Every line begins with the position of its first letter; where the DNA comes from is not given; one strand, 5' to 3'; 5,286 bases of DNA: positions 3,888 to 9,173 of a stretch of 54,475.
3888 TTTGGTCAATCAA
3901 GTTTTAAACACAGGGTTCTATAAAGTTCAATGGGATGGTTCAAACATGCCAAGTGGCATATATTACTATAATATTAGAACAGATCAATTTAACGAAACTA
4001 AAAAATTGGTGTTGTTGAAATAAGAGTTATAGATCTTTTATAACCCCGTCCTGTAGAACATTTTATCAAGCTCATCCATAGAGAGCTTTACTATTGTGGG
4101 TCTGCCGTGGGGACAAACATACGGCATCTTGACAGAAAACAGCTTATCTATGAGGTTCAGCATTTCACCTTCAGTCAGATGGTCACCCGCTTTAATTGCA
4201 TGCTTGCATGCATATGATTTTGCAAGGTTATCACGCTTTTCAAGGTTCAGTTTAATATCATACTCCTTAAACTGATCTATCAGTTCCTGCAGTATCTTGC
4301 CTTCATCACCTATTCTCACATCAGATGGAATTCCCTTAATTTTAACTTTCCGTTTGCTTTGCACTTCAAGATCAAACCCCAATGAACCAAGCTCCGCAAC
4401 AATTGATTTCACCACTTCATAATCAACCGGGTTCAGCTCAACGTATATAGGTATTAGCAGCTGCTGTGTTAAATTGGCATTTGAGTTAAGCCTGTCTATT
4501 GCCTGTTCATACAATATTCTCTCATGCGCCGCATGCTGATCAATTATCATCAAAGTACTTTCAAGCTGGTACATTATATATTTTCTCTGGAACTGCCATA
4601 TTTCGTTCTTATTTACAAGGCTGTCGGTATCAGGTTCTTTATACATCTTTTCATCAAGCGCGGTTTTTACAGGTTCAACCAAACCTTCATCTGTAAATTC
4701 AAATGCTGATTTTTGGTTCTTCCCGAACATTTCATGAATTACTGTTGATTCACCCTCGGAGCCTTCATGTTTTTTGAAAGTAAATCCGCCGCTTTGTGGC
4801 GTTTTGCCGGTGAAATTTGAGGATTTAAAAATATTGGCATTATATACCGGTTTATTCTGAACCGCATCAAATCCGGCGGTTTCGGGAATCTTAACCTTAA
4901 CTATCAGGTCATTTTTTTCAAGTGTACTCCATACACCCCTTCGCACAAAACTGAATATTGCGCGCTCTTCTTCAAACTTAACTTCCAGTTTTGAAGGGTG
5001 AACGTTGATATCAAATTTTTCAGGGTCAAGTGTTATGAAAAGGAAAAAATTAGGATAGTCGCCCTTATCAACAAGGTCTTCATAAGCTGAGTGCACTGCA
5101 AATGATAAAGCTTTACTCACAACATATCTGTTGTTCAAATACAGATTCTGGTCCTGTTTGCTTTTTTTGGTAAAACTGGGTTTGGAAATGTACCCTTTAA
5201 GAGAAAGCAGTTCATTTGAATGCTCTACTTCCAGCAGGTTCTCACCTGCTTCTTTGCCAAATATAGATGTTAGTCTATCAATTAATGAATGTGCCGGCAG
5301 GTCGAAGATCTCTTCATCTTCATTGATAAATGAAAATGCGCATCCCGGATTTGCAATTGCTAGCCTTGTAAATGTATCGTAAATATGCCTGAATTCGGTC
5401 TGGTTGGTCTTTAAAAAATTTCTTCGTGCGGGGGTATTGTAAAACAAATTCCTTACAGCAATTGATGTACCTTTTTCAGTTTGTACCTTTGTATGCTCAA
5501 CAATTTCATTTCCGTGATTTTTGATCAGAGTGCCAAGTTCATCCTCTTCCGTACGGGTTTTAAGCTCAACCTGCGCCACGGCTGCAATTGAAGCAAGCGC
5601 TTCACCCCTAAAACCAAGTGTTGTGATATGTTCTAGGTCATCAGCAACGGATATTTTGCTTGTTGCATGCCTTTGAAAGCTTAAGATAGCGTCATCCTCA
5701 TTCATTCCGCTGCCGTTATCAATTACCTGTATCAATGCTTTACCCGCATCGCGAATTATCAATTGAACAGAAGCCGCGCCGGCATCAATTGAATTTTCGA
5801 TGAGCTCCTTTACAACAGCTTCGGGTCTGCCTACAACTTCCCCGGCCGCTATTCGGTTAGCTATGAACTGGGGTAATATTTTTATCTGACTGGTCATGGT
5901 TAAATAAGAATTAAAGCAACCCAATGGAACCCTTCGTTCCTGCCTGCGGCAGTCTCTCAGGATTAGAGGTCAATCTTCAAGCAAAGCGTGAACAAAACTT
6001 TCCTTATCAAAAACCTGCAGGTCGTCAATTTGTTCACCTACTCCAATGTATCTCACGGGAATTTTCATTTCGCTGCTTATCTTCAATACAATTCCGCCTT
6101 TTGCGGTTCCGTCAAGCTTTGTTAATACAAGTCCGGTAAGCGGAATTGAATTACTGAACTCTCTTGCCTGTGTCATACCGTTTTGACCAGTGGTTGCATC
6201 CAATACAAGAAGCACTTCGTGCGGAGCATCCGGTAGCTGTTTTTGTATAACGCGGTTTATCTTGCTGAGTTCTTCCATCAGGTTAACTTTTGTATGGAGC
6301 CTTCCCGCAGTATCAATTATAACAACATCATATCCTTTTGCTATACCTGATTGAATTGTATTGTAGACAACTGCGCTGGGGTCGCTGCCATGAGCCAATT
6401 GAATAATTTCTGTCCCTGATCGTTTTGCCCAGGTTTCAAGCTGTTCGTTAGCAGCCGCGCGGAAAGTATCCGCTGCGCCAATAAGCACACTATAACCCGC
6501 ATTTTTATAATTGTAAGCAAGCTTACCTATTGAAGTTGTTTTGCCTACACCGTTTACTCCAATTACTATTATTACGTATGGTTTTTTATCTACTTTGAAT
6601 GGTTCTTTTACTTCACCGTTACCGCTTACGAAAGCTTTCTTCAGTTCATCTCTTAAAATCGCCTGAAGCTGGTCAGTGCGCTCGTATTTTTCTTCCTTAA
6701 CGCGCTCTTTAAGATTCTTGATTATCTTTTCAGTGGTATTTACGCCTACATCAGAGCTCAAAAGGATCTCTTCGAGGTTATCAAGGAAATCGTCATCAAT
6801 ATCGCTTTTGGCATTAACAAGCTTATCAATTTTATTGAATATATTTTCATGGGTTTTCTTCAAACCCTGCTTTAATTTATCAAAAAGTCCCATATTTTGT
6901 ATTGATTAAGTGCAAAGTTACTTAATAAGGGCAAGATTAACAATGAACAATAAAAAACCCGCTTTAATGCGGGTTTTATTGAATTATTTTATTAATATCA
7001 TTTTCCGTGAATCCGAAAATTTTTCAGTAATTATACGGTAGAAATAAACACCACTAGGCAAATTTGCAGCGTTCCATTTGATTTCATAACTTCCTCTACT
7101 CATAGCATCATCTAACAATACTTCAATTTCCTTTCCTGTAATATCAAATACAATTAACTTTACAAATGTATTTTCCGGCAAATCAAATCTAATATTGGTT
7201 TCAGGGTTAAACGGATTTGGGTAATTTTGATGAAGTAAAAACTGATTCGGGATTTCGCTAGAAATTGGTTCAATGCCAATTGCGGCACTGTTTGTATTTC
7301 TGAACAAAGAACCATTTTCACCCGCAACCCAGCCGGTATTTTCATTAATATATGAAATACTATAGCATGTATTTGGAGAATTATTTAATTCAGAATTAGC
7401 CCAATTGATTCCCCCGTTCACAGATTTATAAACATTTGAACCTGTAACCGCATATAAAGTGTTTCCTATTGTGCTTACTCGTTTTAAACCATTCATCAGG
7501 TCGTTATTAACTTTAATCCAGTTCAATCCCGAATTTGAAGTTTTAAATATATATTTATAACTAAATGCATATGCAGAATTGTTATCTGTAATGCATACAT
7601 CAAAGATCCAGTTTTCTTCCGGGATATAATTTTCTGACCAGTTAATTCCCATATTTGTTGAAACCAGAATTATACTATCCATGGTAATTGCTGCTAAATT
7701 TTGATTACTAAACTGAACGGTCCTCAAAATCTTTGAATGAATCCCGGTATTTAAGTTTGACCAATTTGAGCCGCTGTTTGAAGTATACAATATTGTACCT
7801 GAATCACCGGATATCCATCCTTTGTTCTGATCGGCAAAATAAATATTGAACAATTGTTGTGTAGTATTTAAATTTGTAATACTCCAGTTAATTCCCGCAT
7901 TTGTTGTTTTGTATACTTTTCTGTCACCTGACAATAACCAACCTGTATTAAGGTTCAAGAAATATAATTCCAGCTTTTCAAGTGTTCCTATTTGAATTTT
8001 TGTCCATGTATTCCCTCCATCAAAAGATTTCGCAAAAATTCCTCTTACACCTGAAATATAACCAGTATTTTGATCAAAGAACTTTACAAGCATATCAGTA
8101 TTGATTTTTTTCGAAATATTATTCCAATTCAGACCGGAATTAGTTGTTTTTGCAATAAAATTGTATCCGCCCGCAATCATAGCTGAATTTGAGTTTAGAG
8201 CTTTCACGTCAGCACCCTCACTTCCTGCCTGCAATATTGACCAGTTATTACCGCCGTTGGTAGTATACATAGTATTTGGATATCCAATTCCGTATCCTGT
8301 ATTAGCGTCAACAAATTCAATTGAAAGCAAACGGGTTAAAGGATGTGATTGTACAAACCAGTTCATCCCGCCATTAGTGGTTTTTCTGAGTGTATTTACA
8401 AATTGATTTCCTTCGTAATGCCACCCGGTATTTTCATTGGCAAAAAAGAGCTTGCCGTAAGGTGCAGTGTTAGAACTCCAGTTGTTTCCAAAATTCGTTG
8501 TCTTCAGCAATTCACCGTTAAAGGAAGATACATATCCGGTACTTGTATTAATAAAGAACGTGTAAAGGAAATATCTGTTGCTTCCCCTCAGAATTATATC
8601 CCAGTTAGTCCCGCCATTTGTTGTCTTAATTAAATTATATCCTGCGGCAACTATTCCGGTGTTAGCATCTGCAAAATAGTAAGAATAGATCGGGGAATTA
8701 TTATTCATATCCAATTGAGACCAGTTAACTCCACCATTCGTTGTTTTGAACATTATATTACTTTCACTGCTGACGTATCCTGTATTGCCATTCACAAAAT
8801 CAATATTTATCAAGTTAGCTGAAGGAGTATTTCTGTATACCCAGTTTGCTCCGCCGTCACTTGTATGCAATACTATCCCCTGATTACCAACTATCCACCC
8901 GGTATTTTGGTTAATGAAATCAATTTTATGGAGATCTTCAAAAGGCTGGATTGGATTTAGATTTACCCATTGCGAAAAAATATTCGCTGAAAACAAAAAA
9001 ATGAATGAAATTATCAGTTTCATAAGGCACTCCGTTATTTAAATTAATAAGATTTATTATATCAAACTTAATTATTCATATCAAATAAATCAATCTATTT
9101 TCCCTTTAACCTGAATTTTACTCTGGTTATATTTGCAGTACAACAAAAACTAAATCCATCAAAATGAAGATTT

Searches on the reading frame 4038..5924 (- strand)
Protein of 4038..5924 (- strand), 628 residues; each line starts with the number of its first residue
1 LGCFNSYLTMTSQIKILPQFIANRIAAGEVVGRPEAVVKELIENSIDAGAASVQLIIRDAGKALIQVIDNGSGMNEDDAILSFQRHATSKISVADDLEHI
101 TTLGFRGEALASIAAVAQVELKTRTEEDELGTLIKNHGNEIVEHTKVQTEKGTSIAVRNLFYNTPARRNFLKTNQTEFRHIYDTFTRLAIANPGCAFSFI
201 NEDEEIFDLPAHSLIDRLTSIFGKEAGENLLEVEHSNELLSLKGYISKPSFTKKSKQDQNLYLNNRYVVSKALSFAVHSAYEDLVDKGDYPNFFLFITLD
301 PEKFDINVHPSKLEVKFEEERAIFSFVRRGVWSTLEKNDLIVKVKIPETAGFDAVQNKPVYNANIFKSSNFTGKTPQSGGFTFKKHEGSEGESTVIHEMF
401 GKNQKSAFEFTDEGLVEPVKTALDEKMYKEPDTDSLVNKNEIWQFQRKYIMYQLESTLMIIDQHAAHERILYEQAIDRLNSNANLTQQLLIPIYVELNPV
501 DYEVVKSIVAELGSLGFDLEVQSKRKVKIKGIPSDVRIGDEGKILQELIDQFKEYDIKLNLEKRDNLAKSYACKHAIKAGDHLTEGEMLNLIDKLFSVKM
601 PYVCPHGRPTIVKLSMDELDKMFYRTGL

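Call 49: search_protein_families(library=pfam, proteins=[window:4038-5924:-], max_evalue=0.0001)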
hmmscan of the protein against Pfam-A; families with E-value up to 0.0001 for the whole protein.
window:4038-5924:- (628 aa): 4 families
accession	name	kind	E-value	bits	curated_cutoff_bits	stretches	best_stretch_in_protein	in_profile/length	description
PF01119.25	DNA_mis_repair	-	6.2e-35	119.8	26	1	219-335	2-118/119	DNA mismatch repair protein, C-terminal domain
PF08676.16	MutL_C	-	1.6e-33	115.8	25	1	443-583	2-142/142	MutL C terminal dimerisation domain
PF13589.12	HATPase_c_3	-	1.9e-11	44.6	25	1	34-130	3-99/137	Histidine kinase-, DNA gyrase B-, and HSP90-like ATPase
PF02518.31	HATPase_c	-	4.9e-07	30.6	26.4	1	35-92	7-64/111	Histidine kinase-, DNA gyrase B-, and HSP90-like ATPase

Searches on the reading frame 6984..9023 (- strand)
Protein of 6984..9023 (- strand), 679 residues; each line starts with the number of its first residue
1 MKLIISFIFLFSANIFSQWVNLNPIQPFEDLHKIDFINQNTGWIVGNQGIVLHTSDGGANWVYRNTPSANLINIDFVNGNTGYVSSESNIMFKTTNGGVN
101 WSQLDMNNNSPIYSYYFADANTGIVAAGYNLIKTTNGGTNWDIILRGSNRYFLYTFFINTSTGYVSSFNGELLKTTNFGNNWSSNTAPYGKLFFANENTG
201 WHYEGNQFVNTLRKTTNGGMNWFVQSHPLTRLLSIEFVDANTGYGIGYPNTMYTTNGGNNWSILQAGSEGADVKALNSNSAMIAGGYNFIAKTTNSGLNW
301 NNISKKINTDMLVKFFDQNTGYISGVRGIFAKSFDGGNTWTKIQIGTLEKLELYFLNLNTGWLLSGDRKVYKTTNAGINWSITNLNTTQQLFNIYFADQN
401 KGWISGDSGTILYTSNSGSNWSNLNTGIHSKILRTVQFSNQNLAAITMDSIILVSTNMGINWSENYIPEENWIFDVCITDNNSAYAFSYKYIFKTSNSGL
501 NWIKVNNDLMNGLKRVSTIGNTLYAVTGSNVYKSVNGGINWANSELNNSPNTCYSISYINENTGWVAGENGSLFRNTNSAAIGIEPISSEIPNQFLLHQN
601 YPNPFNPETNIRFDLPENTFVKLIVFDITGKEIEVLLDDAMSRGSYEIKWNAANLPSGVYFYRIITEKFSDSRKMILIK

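Call 49: search_protein_families(library=pfam, proteins=[window:6984-9023:-], max_evalue=0.0001)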
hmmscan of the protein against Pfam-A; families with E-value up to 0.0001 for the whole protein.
window:6984-9023:- (679 aa): 2 families
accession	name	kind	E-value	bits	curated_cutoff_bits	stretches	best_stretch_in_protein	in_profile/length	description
PF14870.12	PSII_BNR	-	3.2e-42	145.3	27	3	30-142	19-138/303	Photosynthesis system II assembly factor YCF48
PF18962.6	Por_Secre_tail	-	1.4e-09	38.5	27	1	601-676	2-74/75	Secretion system C-terminal sorting domain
